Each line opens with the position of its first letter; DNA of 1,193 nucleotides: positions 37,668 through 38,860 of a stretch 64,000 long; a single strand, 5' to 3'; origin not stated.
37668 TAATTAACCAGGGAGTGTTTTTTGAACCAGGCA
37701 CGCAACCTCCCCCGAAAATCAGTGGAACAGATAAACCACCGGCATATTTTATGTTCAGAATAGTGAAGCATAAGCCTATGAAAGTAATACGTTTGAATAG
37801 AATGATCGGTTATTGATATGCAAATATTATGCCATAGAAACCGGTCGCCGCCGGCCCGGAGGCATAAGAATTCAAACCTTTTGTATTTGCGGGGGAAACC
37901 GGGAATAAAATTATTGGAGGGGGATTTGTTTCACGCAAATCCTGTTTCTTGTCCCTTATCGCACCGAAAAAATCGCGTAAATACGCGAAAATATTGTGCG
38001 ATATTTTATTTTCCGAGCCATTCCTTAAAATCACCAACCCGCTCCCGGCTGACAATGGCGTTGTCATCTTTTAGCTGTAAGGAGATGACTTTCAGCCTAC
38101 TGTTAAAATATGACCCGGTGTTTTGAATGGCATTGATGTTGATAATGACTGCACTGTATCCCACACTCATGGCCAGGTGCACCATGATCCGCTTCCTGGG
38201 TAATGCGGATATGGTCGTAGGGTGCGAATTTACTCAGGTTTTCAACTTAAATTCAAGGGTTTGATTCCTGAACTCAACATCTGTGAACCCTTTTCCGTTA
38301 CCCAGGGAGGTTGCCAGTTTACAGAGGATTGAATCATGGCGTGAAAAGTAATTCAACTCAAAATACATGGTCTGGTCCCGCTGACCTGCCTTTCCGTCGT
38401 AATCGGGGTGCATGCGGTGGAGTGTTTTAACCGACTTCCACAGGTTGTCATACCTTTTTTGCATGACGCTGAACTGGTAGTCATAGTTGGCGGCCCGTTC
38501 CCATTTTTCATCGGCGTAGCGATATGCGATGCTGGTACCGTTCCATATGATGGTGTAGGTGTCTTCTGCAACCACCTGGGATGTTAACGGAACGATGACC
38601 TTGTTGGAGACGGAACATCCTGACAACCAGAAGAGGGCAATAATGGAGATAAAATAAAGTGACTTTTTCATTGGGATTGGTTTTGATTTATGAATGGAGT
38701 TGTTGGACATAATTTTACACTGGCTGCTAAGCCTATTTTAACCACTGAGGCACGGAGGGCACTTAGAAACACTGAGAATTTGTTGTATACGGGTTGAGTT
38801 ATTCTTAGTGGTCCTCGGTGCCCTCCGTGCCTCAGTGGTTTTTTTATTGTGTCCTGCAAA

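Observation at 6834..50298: A structural superfamily of intergenic hairpins whose stems co-vary: (A)ACCRC-[CNNAG units]...[CTNNG units]-GYGGT(T)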

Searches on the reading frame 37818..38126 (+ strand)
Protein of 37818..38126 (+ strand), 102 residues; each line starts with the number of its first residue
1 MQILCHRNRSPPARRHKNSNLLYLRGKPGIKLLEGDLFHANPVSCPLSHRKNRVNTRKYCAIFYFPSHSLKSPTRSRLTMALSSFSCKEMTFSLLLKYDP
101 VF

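Call 66: search_protein_families(library=ncbifam, proteins=[window:37818-38126:+], max_evalue=0.01)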
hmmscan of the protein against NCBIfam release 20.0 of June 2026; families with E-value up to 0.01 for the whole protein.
window:37818-38126:+ (102 aa): 0 families

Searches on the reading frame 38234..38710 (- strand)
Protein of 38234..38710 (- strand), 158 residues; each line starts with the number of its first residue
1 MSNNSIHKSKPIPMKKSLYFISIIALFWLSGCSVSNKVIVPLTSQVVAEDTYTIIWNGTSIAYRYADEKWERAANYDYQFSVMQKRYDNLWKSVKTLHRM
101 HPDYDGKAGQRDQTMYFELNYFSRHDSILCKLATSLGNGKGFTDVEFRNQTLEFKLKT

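Call 21: search_protein_families(library=pfam, proteins=[window:38234-38710:-])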
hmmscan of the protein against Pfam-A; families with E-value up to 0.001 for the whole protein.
window:38234-38710:- (158 aa): 0 families

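Call 66: search_protein_families(library=ncbifam, proteins=[window:38234-38710:-], max_evalue=0.01)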
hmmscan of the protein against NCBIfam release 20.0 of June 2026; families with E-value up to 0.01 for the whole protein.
window:38234-38710:- (158 aa): 0 families

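Call 86: search_protein_families(library=pfam, proteins=[window:38234-38710:-], max_evalue=0.01)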
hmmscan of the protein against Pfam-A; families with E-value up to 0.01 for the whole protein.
window:38234-38710:- (158 aa): 0 families
